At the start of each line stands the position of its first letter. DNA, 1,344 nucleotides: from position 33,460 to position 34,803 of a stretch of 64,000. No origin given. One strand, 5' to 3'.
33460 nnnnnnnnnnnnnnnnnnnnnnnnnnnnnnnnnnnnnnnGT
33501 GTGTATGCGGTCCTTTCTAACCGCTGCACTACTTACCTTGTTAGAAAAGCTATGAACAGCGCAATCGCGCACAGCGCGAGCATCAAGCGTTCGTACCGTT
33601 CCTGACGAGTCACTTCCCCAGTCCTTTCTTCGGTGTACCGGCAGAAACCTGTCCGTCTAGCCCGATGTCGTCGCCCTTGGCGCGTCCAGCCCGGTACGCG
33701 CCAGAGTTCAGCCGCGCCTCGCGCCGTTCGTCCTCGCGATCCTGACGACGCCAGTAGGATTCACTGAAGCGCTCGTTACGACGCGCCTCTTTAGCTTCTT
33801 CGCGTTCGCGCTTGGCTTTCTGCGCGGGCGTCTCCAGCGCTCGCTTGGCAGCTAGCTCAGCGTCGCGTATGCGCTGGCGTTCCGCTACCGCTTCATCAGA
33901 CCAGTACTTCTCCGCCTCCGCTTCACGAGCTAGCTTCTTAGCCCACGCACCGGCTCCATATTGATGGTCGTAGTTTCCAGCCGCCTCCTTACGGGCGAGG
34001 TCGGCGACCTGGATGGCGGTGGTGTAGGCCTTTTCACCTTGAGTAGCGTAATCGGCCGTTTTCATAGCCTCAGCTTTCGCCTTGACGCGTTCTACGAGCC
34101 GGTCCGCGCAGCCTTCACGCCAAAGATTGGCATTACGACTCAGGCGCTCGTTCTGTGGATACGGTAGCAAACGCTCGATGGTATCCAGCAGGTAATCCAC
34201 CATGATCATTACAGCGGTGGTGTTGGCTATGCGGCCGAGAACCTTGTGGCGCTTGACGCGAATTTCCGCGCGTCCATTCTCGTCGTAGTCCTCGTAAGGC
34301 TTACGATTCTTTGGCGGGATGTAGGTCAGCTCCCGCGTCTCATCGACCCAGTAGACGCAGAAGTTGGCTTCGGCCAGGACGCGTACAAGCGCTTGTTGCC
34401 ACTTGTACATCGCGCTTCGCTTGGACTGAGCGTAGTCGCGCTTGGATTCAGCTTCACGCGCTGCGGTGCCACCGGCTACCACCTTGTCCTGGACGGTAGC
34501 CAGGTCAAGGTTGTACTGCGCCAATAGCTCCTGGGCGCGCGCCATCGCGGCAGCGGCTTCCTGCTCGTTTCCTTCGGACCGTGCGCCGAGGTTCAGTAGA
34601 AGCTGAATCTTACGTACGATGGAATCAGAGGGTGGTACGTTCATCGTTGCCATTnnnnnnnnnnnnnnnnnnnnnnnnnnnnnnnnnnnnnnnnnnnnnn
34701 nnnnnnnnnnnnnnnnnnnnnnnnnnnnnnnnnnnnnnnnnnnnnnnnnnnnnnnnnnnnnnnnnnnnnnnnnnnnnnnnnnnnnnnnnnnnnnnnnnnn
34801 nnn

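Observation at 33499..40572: Recurrent RBS-containing stem-loop GC(G/C)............(C/G)GC upstream of three early genes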

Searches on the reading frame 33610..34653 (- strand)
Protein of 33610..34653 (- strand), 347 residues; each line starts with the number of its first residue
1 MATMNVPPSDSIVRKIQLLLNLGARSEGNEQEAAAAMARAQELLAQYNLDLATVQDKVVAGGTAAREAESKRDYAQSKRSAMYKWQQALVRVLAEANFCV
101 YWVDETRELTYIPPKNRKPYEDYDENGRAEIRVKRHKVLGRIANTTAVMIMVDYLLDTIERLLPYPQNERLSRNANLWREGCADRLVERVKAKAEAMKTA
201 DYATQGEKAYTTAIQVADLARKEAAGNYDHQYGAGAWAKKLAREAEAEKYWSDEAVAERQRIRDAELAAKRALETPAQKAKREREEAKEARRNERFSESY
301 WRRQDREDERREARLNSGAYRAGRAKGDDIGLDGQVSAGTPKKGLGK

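Call 10: search_protein_families(library=pfam, proteins=[window:33610-34653:-])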
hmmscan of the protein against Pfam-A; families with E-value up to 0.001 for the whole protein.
window:33610-34653:- (347 aa): 2 families
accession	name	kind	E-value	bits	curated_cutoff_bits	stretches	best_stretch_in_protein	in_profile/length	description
PF10979.13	DUF2786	-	1.2e-11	44.8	23.9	1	12-50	2-39/40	Protein of unknown function (DUF2786)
PF23771.1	DUF7168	-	2.7e-06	27.5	25.5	1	69-208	5-130/140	Domain of unknown function (DUF7168)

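Call 85: search_protein_families(library=phrogs, proteins=[window:33610-34653:-], max_evalue=0.001)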
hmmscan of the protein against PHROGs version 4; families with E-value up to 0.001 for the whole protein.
window:33610-34653:- (347 aa): 1 family
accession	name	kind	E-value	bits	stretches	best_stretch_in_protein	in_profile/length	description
phrog_421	-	unknown function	1.7e-17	64.7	1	10-343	7-237/241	unknown function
